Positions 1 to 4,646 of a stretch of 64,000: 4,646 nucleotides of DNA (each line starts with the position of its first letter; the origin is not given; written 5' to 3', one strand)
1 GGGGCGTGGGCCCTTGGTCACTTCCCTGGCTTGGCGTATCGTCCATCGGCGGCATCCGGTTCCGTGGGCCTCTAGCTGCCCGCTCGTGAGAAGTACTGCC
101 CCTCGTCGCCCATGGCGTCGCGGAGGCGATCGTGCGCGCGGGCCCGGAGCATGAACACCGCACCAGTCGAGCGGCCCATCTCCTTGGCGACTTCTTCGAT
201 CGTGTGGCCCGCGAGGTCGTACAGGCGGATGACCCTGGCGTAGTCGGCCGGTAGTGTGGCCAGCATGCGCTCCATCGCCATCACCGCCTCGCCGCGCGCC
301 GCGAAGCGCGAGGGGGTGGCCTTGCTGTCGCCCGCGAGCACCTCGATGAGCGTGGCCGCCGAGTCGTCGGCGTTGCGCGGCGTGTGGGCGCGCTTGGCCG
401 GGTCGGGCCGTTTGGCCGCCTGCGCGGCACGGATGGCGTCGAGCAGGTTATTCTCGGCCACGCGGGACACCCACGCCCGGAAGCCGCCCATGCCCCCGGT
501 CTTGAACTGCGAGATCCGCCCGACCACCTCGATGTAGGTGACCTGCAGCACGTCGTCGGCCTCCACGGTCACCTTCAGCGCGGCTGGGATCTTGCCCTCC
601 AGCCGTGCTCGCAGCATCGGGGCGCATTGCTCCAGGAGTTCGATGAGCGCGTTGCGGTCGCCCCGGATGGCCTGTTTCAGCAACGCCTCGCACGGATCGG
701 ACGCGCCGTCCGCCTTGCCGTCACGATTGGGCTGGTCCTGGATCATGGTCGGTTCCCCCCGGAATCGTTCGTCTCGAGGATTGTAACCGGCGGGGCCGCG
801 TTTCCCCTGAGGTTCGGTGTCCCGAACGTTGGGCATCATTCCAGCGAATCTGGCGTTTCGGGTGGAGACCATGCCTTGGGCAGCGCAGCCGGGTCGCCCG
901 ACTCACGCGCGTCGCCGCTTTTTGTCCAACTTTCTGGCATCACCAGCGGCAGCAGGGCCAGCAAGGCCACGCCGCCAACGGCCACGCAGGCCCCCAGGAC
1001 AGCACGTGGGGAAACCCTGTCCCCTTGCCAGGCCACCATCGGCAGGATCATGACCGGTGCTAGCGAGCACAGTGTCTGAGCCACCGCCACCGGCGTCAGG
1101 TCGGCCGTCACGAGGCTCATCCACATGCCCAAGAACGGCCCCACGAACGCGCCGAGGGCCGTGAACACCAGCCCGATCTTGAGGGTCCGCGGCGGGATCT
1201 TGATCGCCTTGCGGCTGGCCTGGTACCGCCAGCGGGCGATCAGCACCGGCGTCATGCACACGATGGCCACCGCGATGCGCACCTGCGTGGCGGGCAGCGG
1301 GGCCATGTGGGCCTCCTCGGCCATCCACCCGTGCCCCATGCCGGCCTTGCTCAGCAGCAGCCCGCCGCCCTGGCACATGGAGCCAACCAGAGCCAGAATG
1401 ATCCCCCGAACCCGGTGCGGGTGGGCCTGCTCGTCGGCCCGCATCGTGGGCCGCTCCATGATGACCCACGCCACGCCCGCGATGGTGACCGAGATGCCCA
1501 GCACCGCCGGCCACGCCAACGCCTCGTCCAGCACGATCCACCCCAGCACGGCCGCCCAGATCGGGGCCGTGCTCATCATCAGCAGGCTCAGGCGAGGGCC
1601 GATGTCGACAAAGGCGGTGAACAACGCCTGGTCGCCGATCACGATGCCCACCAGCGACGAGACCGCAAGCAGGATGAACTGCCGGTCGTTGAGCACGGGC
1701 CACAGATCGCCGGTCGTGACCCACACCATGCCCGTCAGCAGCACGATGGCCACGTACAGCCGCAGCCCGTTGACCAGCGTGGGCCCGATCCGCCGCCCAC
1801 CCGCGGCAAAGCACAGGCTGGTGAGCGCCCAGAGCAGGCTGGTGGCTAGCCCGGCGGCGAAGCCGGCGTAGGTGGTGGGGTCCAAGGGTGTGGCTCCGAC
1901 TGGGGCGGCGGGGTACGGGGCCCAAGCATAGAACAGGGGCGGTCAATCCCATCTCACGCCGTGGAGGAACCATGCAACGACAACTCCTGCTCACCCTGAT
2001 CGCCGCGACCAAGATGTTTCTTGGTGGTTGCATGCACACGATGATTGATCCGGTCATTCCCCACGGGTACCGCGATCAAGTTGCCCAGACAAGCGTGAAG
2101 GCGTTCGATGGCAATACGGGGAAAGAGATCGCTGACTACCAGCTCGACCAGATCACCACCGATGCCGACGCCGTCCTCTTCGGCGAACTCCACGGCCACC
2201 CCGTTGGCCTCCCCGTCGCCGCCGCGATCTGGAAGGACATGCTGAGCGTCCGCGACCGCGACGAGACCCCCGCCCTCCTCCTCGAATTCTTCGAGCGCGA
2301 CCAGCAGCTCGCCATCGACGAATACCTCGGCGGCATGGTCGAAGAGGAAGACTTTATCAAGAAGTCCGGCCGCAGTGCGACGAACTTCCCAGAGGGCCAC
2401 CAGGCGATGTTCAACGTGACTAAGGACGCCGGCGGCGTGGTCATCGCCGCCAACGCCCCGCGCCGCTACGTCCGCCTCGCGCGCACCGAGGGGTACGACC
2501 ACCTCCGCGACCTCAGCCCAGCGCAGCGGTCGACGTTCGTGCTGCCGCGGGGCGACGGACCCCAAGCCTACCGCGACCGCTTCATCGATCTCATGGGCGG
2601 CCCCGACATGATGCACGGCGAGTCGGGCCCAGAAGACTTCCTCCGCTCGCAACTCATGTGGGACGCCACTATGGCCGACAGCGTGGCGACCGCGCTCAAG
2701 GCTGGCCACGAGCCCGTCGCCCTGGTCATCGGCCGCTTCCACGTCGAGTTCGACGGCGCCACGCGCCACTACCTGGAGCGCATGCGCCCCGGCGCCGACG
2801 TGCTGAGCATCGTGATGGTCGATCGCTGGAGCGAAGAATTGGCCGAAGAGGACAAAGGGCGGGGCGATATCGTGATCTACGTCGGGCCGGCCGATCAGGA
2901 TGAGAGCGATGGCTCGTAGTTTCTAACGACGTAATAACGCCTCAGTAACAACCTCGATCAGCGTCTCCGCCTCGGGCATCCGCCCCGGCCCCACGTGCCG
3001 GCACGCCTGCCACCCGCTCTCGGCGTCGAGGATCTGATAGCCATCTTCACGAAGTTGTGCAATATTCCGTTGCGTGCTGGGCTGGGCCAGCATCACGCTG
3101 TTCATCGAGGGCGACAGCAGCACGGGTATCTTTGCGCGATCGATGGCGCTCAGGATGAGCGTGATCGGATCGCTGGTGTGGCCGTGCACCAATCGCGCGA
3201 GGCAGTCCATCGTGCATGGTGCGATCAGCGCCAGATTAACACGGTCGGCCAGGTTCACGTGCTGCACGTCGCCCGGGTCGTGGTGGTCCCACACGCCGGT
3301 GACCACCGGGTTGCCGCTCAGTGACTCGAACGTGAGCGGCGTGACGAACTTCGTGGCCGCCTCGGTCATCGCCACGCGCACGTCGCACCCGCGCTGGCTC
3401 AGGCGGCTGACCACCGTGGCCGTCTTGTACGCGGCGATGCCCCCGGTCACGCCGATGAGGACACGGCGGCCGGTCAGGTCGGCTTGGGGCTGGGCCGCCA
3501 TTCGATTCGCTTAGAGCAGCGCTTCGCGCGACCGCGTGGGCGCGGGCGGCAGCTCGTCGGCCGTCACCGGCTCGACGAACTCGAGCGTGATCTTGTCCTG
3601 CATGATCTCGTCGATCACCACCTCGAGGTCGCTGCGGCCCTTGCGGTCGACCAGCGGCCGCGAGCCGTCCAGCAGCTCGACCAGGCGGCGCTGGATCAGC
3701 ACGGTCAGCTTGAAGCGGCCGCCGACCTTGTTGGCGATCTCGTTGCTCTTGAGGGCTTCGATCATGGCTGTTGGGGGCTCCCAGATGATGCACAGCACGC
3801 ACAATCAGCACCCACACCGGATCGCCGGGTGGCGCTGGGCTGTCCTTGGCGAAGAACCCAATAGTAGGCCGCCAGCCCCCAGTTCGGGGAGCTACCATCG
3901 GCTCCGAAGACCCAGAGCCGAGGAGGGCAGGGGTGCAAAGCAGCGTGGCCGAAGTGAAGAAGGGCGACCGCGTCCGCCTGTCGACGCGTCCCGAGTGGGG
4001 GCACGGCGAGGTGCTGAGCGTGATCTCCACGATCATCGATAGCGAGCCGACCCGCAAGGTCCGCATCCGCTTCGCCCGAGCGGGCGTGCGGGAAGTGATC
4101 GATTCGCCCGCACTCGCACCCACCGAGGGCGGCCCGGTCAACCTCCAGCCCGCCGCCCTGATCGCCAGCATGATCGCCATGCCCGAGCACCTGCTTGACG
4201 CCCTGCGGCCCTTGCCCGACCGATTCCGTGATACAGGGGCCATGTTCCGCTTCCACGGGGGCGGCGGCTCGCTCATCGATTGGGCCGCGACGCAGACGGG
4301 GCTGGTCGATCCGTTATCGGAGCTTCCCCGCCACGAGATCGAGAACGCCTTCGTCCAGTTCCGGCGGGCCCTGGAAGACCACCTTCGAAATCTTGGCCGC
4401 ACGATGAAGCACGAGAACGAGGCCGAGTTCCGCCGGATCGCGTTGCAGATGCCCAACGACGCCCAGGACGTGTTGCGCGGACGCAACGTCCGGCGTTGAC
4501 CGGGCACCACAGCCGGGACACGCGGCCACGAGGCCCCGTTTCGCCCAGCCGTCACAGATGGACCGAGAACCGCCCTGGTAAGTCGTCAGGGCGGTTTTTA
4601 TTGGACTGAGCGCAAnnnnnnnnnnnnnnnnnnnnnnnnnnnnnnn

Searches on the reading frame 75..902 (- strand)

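Call 103: search_protein_families(library=pfam, proteins=[window:75-902:-], max_evalue=0.00001)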
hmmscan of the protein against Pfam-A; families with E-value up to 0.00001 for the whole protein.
window:75-902:- (276 aa): 4 families
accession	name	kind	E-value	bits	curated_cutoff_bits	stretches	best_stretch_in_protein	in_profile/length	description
PF08281.18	Sigma70_r4_2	-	7.2e-10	38.8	25.7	1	209-256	3-50/54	Sigma-70, region 4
PF04545.22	Sigma70_r4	-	5e-08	32.8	24.1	1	214-261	2-49/50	Sigma-70, region 4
PF04542.20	Sigma70_r2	-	4.6e-07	30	24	1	112-161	20-69/71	Sigma-70 region 2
PF07638.17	Sigma70_ECF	-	7e-07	29.8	21.1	1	73-249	6-168/185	ECF sigma factor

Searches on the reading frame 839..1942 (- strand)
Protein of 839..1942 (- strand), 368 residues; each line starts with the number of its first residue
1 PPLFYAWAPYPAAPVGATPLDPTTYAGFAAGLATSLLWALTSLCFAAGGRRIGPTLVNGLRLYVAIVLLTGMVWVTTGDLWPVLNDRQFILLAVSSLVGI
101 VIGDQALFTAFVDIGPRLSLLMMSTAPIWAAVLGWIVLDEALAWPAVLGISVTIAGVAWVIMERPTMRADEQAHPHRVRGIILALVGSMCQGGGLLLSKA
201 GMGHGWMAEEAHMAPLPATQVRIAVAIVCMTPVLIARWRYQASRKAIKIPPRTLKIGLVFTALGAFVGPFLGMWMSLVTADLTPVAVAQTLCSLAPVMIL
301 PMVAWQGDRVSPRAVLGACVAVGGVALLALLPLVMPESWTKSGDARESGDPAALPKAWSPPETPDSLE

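Call 103: search_protein_families(library=pfam, proteins=[window:839-1942:-], max_evalue=0.00001)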
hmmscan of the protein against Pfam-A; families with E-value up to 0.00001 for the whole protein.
window:839-1942:- (368 aa): 1 family
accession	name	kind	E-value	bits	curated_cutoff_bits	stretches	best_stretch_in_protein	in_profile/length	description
PF00892.27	EamA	-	1.2e-20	74.6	28.2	2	27-161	3-134/135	EamA-like transporter family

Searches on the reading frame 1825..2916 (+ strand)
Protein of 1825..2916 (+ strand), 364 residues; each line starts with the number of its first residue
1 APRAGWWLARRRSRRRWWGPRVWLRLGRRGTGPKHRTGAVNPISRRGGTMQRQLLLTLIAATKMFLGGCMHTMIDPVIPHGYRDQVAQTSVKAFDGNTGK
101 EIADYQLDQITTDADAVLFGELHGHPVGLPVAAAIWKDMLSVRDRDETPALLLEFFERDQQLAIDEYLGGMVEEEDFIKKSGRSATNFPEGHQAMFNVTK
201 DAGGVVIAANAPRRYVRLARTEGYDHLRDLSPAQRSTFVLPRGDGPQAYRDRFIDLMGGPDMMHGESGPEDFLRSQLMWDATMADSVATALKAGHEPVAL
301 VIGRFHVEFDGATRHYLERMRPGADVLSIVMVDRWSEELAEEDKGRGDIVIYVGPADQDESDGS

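Call 103: search_protein_families(library=pfam, proteins=[window:1825-2916:+], max_evalue=0.00001)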
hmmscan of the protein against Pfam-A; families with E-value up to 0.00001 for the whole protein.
window:1825-2916:+ (364 aa): 1 family
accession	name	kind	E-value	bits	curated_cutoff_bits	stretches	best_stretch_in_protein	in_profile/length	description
PF04187.18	Cofac_haem_bdg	-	2.1e-36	126.4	27.7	1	112-317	6-213/213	Haem-binding uptake, Tiki superfamily, ChaN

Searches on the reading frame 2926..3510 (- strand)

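Call 103: search_protein_families(library=pfam, proteins=[window:2926-3510:-], max_evalue=0.00001)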
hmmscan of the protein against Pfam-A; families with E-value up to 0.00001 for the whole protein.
window:2926-3510:- (195 aa): 1 family
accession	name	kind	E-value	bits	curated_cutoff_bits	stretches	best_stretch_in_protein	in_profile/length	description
PF02441.25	Flavoprotein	-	4.4e-28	98.4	22.7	1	16-191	2-161/162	Flavoprotein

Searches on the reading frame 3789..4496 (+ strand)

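Call 103: search_protein_families(library=pfam, proteins=[window:3789-4496:+], max_evalue=0.00001)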
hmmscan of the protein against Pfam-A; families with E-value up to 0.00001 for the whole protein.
window:3789-4496:+ (236 aa): 1 family
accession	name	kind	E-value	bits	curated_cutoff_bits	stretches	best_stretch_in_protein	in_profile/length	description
PF12073.14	DUF3553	-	2.6e-06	27.4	20.3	1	57-106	2-42/50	Protein of unknown function (DUF3553)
